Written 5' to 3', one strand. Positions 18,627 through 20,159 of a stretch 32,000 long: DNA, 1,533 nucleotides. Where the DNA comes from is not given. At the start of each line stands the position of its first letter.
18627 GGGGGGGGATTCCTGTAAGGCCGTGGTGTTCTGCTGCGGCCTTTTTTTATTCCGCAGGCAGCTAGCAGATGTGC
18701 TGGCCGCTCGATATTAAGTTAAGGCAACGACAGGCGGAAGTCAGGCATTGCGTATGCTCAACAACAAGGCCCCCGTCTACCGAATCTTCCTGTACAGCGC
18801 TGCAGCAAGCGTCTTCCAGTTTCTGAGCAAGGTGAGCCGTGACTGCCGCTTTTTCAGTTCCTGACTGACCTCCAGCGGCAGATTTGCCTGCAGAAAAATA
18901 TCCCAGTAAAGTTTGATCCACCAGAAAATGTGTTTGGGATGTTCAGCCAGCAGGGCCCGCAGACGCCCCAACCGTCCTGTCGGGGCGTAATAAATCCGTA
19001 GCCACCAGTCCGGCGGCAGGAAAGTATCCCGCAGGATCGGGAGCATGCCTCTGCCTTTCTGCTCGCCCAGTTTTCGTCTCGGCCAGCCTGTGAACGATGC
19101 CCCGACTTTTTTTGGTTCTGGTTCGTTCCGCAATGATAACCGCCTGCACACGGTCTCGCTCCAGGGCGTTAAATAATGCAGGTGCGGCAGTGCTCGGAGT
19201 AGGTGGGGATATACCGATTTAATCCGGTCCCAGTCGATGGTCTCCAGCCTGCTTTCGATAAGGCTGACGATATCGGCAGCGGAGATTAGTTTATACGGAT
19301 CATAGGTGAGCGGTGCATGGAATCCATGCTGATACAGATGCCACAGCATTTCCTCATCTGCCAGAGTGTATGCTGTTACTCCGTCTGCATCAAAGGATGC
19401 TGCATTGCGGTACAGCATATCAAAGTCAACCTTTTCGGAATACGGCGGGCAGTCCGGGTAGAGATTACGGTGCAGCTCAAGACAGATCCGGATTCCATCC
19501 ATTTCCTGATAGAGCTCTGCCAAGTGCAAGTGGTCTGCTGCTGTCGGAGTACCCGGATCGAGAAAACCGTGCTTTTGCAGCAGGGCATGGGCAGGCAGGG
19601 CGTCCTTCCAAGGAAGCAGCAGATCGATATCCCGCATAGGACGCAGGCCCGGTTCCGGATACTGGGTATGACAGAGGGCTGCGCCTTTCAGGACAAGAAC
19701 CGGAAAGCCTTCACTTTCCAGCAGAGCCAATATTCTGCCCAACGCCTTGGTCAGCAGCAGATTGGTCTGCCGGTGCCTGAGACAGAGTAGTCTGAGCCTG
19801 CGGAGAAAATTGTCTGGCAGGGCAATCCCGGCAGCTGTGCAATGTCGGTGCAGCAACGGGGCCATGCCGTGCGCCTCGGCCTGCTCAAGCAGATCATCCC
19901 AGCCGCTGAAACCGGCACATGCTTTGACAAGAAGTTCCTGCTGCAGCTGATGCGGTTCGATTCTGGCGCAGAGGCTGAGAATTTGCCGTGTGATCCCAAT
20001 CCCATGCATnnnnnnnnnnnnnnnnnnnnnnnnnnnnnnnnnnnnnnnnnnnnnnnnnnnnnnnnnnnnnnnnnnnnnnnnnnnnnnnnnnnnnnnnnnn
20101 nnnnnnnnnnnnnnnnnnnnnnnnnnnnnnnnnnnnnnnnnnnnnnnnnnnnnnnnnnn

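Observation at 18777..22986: trpD-linked operon: ParA-like ATPase + HprK-related kinase + PqqD/RRE + ParB-fold::nucleotidyltransferase, with no RiPP core enzymes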

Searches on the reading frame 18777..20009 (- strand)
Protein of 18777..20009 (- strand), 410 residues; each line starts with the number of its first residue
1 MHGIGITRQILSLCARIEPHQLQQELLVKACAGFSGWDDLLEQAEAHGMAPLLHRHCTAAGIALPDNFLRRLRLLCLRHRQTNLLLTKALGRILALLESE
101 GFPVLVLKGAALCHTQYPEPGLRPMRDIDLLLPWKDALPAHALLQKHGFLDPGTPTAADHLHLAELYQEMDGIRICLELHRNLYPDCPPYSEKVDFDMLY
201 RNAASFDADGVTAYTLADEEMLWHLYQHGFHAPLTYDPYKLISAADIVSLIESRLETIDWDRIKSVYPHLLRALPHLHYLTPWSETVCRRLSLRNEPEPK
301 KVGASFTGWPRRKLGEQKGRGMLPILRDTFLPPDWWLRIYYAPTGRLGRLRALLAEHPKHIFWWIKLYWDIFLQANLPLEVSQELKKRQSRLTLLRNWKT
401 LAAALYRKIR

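Call 24: find_related_loci(query=A2, collection=genome_contigs, flank=10000)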
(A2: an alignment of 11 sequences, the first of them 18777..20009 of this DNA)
Query A2 (410 aa) in genome_contigs; peptide patterns used: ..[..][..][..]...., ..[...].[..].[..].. (x = any residue, [..] = any of these).
341 stretches matched a pattern; 326 encode a relative of the query (tblastn E <= 1e-3); the best 80 are kept; 80 distinct loci.
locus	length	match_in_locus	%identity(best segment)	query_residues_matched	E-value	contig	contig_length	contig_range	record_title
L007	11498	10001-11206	66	9-410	3e-174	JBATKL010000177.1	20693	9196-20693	MAG: Candidatus Electrothrix sp. isolate MFD10219_ilm_asm_bin13 k127_278129, whole genome shotgun sequence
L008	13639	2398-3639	64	10-410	2e-163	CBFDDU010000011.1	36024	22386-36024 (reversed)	MAG TPA_asm: uncultured Candidatus Electrothrix sp. isolate SRR26215675_binner123_Refined_103 genome assembly, contig: E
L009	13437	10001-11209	61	11-409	2e-154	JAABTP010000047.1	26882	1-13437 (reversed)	MAG: Desulfobulbaceae bacterium isolate S24.Bin023 NODE_48_length_26882_cov_13.353628, whole genome shotgun sequence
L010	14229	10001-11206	52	9-409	1e-137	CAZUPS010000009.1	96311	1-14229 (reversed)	MAG TPA_asm: uncultured Desulfocapsa sp. isolate binchicken_co47_206 genome assembly, contig: NODE_117_length_96311_cov_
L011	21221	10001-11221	50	4-410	1e-129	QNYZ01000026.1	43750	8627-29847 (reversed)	MAG: Deltaproteobacteria bacterium isolate MAG 48 Ga0226836_10000061, whole genome shotgun sequence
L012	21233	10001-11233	49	1-410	2e-123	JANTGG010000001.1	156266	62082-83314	MAG: Desulfocapsa sp. isolate bin10051 c_000000000005, whole genome shotgun sequence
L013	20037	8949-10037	54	10-368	2e-122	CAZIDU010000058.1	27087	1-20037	MAG TPA_asm: uncultured Desulfocapsa sp. isolate binchicken_co243_282 genome assembly, contig: NODE_1249_length_27087_co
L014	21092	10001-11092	51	6-368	8e-117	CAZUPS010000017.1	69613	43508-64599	MAG TPA_asm: uncultured Desulfocapsa sp. isolate binchicken_co47_206 genome assembly, contig: NODE_214_length_69613_cov_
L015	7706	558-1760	48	8-409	7e-116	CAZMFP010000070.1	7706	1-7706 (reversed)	MAG TPA_asm: uncultured Desulfocapsaceae bacterium isolate SRP167671_co2_271 genome assembly, contig: NODE_11521_length_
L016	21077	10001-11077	50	10-368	4e-115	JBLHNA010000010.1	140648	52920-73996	MAG: Desulforhopalus sp. isolate 3300055726_99 Ga0535650_0000061, whole genome shotgun sequence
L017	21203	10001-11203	45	9-409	5e-113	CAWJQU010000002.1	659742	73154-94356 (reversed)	MAG: uncultured delta proteobacterium isolate MFD03804.bin.2.191 genome assembly, contig: contig_12555, whole genome sho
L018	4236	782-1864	49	7-367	9e-114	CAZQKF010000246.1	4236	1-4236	MAG TPA_asm: uncultured Desulfobulbus sp. isolate SRP128015_co1_160 genome assembly, contig: NODE_38832_length_4236_cov_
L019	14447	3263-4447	43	4-408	2e-108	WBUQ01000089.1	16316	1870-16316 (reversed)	MAG: Desulfobulbaceae bacterium isolate SB20 contig_1533, whole genome shotgun sequence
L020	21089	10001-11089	48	7-368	1e-107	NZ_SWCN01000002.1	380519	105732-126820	Desulforhopalus sp. IMCC35007 NODE_2_length_380519_cov_79.352941, whole genome shotgun sequence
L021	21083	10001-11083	48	9-369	6e-106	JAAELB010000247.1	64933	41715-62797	MAG: Desulfobulbaceae bacterium isolate Bco_9 BcoG_CONTIG598507, whole genome shotgun sequence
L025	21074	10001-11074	45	10-368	2e-95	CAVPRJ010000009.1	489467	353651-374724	MAG: uncultured delta proteobacterium isolate MFD09779.bin.2.50 genome assembly, contig: contig_4568, whole genome shotg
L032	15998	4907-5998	42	10-371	6e-91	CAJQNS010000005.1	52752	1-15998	MAG: uncultured Desulfofustis sp. isolate 10_20180412_Bin_METABAT_65_1 genome assembly, contig: c_000002507659, whole ge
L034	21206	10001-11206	39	10-410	5e-90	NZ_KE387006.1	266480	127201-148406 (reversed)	Desulfogranum mediterraneum DSM 13871 G494DRAFT_scaffold00006.6, whole genome shotgun sequence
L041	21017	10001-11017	41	10-354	9e-72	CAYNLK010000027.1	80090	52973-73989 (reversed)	MAG TPA_asm: uncultured Caldilineaceae bacterium isolate binchicken_co44_236 genome assembly, contig: NODE_603_length_80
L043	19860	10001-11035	41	23-364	8e-68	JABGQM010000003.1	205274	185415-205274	MAG: Verrucomicrobia bacterium isolate co234_bin56 co234_bin56_Ctg3, whole genome shotgun sequence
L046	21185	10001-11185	34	9-362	1e-62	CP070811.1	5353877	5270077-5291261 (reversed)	MAG: Anaerolineales bacterium isolate bin12 chromosome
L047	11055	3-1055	38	15-366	9e-63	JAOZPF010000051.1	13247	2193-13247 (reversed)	MAG: Anaerolineae bacterium isolate GMC4.metabat2.178_sub GMC4_6005_length_13247_cov_6.438220, whole genome shotgun sequ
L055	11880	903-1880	40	44-364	9e-59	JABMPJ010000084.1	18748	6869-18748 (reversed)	MAG: Lentisphaerae bacterium isolate bin.508 k141_2631954, whole genome shotgun sequence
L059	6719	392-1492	35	9-362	2e-55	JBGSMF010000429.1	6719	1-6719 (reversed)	MAG: Thermoflexales bacterium isolate JTS-AC224 k141_3721560, whole genome shotgun sequence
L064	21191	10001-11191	55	9-408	9e-143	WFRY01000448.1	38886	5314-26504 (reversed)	MAG: Desulfobulbaceae bacterium isolate S015_9 k151_898151, whole genome shotgun sequence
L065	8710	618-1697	35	24-362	7e-52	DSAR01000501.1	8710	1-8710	MAG TPA_asm: Chloroflexota bacterium isolate SpSt-1153 Ga0129302_1004901, whole genome shotgun sequence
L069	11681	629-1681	38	10-347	4e-48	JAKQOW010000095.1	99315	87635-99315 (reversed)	MAG: Acidobacteriota bacterium isolate USMO_maxbin.051 k141_489322, whole genome shotgun sequence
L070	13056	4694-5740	32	10-361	5e-47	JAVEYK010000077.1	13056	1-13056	MAG: Anaerolineaceae bacterium isolate BF4_28 NODE_15157_length_13056_cov_13.723335_Biofilm4, whole genome shotgun seque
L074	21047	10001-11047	32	9-358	1e-41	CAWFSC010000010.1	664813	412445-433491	MAG: uncultured Gammaproteobacteria bacterium isolate MFD00905.bin.2.43 genome assembly, contig: contig_3718, whole geno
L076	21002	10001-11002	30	25-358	2e-39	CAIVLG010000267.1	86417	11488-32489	MAG: uncultured beta proteobacterium isolate Ki1-2-7m_bin-568 genome assembly, contig: bin-568:267/289, whole genome sho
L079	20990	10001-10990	29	8-342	5e-36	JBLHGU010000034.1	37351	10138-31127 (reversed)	MAG: Parasphingorhabdus sp. isolate 3300054976_34 Ga0535667_0000921, whole genome shotgun sequence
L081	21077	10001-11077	30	7-378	6e-35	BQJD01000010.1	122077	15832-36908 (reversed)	MAG: Marine bacterium B5-7 DHS20C01 DNA, sequence010, whole genome shotgun sequence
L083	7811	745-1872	28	3-378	4e-33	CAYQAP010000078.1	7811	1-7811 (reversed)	MAG TPA_asm: uncultured Gammaproteobacteria bacterium isolate binchicken_co275_141 genome assembly, contig: NODE_15941_l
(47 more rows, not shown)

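Call 34: search_protein_families(library=pfam, proteins=[L074:7456-9954:-, L034:3497-7885:+, L069:3210-6980:-, L043:11382-15332:+, L055:3098-6076:+, L012:11274-14447:-, L025:11100-13514:-, L046:11394-12440:+, L070:2110-3864:-], max_evalue=0.001)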
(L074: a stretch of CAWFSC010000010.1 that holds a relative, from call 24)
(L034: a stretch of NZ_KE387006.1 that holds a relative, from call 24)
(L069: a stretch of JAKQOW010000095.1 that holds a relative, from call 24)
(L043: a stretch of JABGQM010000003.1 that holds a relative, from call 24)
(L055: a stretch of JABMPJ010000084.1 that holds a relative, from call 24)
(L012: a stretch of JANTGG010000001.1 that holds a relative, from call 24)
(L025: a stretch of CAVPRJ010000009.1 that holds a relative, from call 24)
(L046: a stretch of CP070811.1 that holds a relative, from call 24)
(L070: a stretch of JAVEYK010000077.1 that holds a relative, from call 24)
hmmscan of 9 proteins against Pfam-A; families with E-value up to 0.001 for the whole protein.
L074:7456-9954:- (832 aa): 4 families
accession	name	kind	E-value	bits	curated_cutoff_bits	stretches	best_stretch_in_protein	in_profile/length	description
PF03452.20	Anp1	-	9.7e-41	140.4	28.8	1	577-797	19-262/263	Anp1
PF00535.33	Glycos_transf_2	-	7.4e-23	81.8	23.3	1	297-411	1-116/168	Glycosyl transferase family 2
PF04488.21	Gly_transf_sug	-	2.2e-17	63.9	23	1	47-130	3-90/93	Glycosyltransferase sugar-binding region containing DXD motif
PF13704.12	Glyco_tranf_2_4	-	5e-06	27.4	27.5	1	588-694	1-81/98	Glycosyl transferase family 2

L034:3497-7885:+ (1462 aa): 6 families
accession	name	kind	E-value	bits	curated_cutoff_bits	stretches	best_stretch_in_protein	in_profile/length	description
PF04488.21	Gly_transf_sug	-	3e-41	140.4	23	2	467-550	2-89/93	Glycosyltransferase sugar-binding region containing DXD motif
PF00535.33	Glycos_transf_2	-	9.7e-16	58.6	23.3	1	1240-1346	1-108/168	Glycosyl transferase family 2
PF06722.18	EryCIII-like_C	-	3.6e-06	27.4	31.7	1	302-373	34-104/145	Erythromycin biosynthesis protein CIII-like, C-terminal domain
PF03033.26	Glyco_transf_28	-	0.0003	21.3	26.2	1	4-49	1-48/139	Glycosyltransferase family 28 N-terminal domain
PF05704.18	Caps_synth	-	0.00071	19.5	24.5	0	519-602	115-192/278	Capsular polysaccharide synthesis protein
PF04101.22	Glyco_tran_28_C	-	0.00082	19.9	22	0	276-392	31-152/166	Glycosyltransferase family 28 C-terminal domain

L069:3210-6980:- (1256 aa): 10 families
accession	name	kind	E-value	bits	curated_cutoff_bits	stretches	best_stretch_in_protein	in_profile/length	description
PF03452.20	Anp1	-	7.1e-45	154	28.8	1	1002-1222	19-261/263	Anp1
PF00535.33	Glycos_transf_2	-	4.5e-23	82.4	23.3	1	725-839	1-116/168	Glycosyl transferase family 2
PF04488.21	Gly_transf_sug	-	5.6e-17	62.7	23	1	479-558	7-90/93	Glycosyltransferase sugar-binding region containing DXD motif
PF06722.18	EryCIII-like_C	-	8.9e-12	45.6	31.7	1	298-389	32-123/145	Erythromycin biosynthesis protein CIII-like, C-terminal domain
PF00201.24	UDPGT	-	1.3e-06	28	19.5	1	314-378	341-405/499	UDP-glucoronosyl and UDP-glucosyl transferase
PF10111.15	Glyco_tranf_2_2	-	4.5e-06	26.8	27.3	1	745-829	23-109/276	Glycosyltransferase like family 2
PF13704.12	Glyco_tranf_2_4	-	7e-06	26.9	27.5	0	1014-1119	2-81/98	Glycosyl transferase family 2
PF04101.22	Glyco_tran_28_C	-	0.00028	21.4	22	1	298-383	58-145/166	Glycosyltransferase family 28 C-terminal domain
PF03033.26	Glyco_transf_28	-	0.00041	20.9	26.2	1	4-50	1-49/139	Glycosyltransferase family 28 N-terminal domain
PF11735.13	CAP59_mtransfer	-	0.00091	19.4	28.8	0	1008-1135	4-140/242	Cryptococcal mannosyltransferase 1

L043:11382-15332:+ (1316 aa): 3 families
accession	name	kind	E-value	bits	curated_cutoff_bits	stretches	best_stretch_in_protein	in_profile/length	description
PF07959.18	Fucose_pyrophosphorylase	-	5.3e-20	72.2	34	1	415-574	2-170/418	Fucose pyrophosphorylase domain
PF00288.32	GHMP_kinases_N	-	2e-10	41.2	22.3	1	1061-1131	10-81/87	GHMP kinases N terminal domain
PF08544.19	GHMP_kinases_C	-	6.7e-07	30.1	21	1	1214-1292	2-81/85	GHMP kinases C terminal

L055:3098-6076:+ (992 aa): 3 families
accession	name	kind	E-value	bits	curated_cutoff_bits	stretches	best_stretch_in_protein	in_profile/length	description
PF07959.18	Fucose_pyrophosphorylase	-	4.2e-23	82.4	34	2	93-250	4-170/418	Fucose pyrophosphorylase domain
PF00288.32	GHMP_kinases_N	-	5e-10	39.9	22.3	1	737-807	10-81/87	GHMP kinases N terminal domain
PF08544.19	GHMP_kinases_C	-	2.8e-06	28.1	21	1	891-969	3-82/85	GHMP kinases C terminal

L012:11274-14447:- (1057 aa): 3 families
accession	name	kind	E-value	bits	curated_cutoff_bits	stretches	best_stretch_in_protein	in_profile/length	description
PF03567.20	Sulfotransfer_2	-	4.5e-13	50.4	22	1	850-946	3-107/252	Sulfotransferase family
PF00535.33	Glycos_transf_2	-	6.7e-08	33.1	23.3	1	334-464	2-130/168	Glycosyl transferase family 2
PF01755.23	Glyco_transf_25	-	4.8e-07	30.3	24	1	604-701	27-114/199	Glycosyltransferase family 25 (LPS biosynthesis protein)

L025:11100-13514:- (804 aa): 2 families
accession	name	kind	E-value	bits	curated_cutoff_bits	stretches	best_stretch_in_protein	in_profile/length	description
PF00535.33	Glycos_transf_2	-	4.9e-10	40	23.3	1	324-450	1-125/168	Glycosyl transferase family 2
PF01755.23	Glyco_transf_25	-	4.2e-06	27.2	24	1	646-695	68-115/199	Glycosyltransferase family 25 (LPS biosynthesis protein)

L046:11394-12440:+ (348 aa): 4 families
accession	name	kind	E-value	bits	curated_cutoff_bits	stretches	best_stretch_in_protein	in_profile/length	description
PF00005.33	ABC_tran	-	1.7e-30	106.8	25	1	49-191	2-136/137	ABC transporter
PF13304.12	AAA_21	-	1.4e-12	48.8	27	1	148-223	222-299/304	AAA domain, putative AbiEii toxin, Type IV TA system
PF13555.12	AAA_29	-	0.00064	19.9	27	0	49-90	13-53/61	P-loop containing region of AAA domain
PF13476.12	AAA_23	-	0.00092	20.3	27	0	59-159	20-123/201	AAA domain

L070:2110-3864:- (584 aa): 4 families
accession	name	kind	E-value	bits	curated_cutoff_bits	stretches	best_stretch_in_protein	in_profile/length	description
PF00005.33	ABC_tran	-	4.5e-33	115.2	25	1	366-515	1-137/137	ABC transporter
PF00664.28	ABC_membrane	-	1.5e-29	104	28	1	35-304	1-273/274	ABC transporter transmembrane region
PF02463.25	SMC_N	-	2.4e-07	30.8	40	1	399-555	102-209/220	RecF/RecN/SMC N terminal domain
PF13191.12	AAA_16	-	5.9e-05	24.1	32.6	1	377-527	25-154/167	AAA ATPase domain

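Call 60: search_protein_families(library=pfam, alignment_id=A4, max_evalue=0.00001)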
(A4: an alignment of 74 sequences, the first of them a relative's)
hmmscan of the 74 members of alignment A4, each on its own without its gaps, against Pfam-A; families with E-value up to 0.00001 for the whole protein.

A. member 1, L069:521-2179:- (552 aa): 0 families

B. families by the number of members that match (of 74 scanned): 142 families (the first 25 are shown)
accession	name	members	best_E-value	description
PF02518.31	HATPase_c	10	6.1e-28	Histidine kinase-, DNA gyrase B-, and HSP90-like ATPase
PF04488.21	Gly_transf_sug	7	3e-41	Glycosyltransferase sugar-binding region containing DXD motif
PF00535.33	Glycos_transf_2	7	1.5e-24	Glycosyl transferase family 2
PF03452.20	Anp1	6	7.1e-45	Anp1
PF00512.31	HisKA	6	3.7e-16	His Kinase A (phospho-acceptor) domain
PF06722.18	EryCIII-like_C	6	1.1e-12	Erythromycin biosynthesis protein CIII-like, C-terminal domain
PF00072.30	Response_reg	5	4.7e-30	Response regulator receiver domain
PF13185.12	GAF_2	4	5.8e-37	GAF domain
PF01590.32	GAF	4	5.8e-31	GAF domain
PF13191.12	AAA_16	3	5.3e-31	AAA ATPase domain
PF13492.12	GAF_3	3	7.7e-20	GAF domain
PF13704.12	Glyco_tranf_2_4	3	5e-06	Glycosyl transferase family 2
PF22505.1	RNase_J_b_CASP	2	3.7e-50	Ribonuclease J, beta-CASP domain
PF00664.28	ABC_membrane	2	1.4e-48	ABC transporter transmembrane region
PF12704.14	MacB_PCD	2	5e-47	MacB-like periplasmic core domain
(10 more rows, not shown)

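Call 80: search_protein_families(library=ncbifam, proteins=[L059:2792-3454:+, L047:2277-2822:+, L074:13971-14363:+, L043:9377-9904:+, L064:13116-13691:-, L032:6105-6977:+, L065:3264-3815:+], max_evalue=1)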
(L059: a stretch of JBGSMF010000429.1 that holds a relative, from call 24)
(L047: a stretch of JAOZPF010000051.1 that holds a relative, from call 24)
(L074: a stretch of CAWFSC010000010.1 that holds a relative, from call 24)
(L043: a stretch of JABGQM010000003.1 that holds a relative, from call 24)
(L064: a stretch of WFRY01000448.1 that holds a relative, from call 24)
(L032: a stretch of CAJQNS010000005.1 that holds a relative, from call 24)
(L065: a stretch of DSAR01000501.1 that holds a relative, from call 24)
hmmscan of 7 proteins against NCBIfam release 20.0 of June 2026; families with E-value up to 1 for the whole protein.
L059:2792-3454:+ (220 aa): 8 families
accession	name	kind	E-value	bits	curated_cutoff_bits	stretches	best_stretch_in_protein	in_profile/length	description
NF037973.1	metallo_SslE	exception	0.0049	14.3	3000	1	67-109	49-93/1519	lipoprotein metalloprotease SslE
NF052345.1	S_layer_anammox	exception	0.032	11.5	1400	1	67-117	1275-1326/1596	Kustd1514 family S-layer glycoprotein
TIGR01409.1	TAT_signal_seq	domain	0.071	13.5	16.7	1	21-45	1-25/29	twin-arginine translocation signal domain-containing protein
TIGR02811.1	formate_TAT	hypoth_equivalog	0.097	13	48.45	1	14-41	2-31/66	formate dehydrogenase region TAT target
TIGR04224.1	ser_adhes_Nterm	equivalog_domain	0.14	12.3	25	1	13-39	21-46/50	accessory Sec-dependent serine-rich glycoprotein adhesin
NF040983.1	BimA_second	exception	0.25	10.2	600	1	48-106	77-136/381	trimeric autotransporter actin-nucleating factor BimA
NF041057.1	Rcas_1661_fam_Se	equivalog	0.46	10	190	1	62-101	23-68/247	Rcas_1661 family thioredoxin-like (seleno)lipoprotein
NF033186.1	internalin_K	exception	0.59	8.5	1100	1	70-103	508-541/604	class 1 internalin InlK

L047:2277-2822:+ (181 aa): 4 families
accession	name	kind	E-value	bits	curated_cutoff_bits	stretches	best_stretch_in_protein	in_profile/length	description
TIGR01409.1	TAT_signal_seq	domain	1.7e-05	24.9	16.7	1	11-34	1-24/29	twin-arginine translocation signal domain-containing protein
TIGR02811.1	formate_TAT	hypoth_equivalog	0.0085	16.4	48.45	1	8-30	6-30/66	formate dehydrogenase region TAT target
TIGR01412.1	tat_substr_1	equivalog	0.077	11.8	428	1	7-52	4-47/420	iron uptake transporter deferrochelatase/peroxidase subunit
TIGR04224.1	ser_adhes_Nterm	equivalog_domain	0.11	12.5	25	1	4-29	22-47/50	accessory Sec-dependent serine-rich glycoprotein adhesin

L074:13971-14363:+ (130 aa): 2 families
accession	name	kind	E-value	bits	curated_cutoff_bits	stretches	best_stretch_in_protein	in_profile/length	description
TIGR01409.1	TAT_signal_seq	domain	0.13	12.7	16.7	1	14-32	3-21/29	twin-arginine translocation signal domain-containing protein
NF003514.0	PRK05182.1-4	equivalog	0.15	10.7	434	1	65-102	27-64/338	DNA-directed RNA polymerase subunit alpha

L043:9377-9904:+ (175 aa): 4 families
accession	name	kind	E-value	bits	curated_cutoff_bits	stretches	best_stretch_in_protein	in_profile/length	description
NF009021.0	PRK12357.1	equivalog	0.0088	15.2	470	1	42-113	210-280/326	glutaminase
TIGR01409.1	TAT_signal_seq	domain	0.093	13.1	16.7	1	32-54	3-25/29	twin-arginine translocation signal domain-containing protein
TIGR02811.1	formate_TAT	hypoth_equivalog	0.097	13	48.45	1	30-50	9-29/66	formate dehydrogenase region TAT target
NF001901.0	PRK00654.1-5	equivalog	0.12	10.8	649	1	20-100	17-97/502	glycogen synthase GlgA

L064:13116-13691:- (191 aa): 2 families
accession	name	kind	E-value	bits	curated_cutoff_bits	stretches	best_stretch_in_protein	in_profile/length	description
TIGR03557.1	F420_G6P_family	subfamily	0.048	12.8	210.4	1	74-119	54-97/316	TIGR03557 family F420-dependent LLM class oxidoreductase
TIGR01409.1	TAT_signal_seq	domain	0.81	10.2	16.7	1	17-34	2-19/29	twin-arginine translocation signal domain-containing protein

L032:6105-6977:+ (290 aa): 0 families

L065:3264-3815:+ (183 aa): 4 families
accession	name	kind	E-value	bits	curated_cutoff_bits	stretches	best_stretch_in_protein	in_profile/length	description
TIGR01409.1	TAT_signal_seq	domain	0.0014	18.9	16.7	1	11-35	1-25/29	twin-arginine translocation signal domain-containing protein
TIGR02811.1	formate_TAT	hypoth_equivalog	0.0075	16.6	48.45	1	7-32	5-33/66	formate dehydrogenase region TAT target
NF041615.1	Feoxidase_Iro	equivalog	0.044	14.1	100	1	8-34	5-31/90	iron oxidase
TIGR01162.1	purE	equivalog_domain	0.095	12.2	149.6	1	11-46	49-84/156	5-(carboxyamino)imidazole ribonucleotide mutase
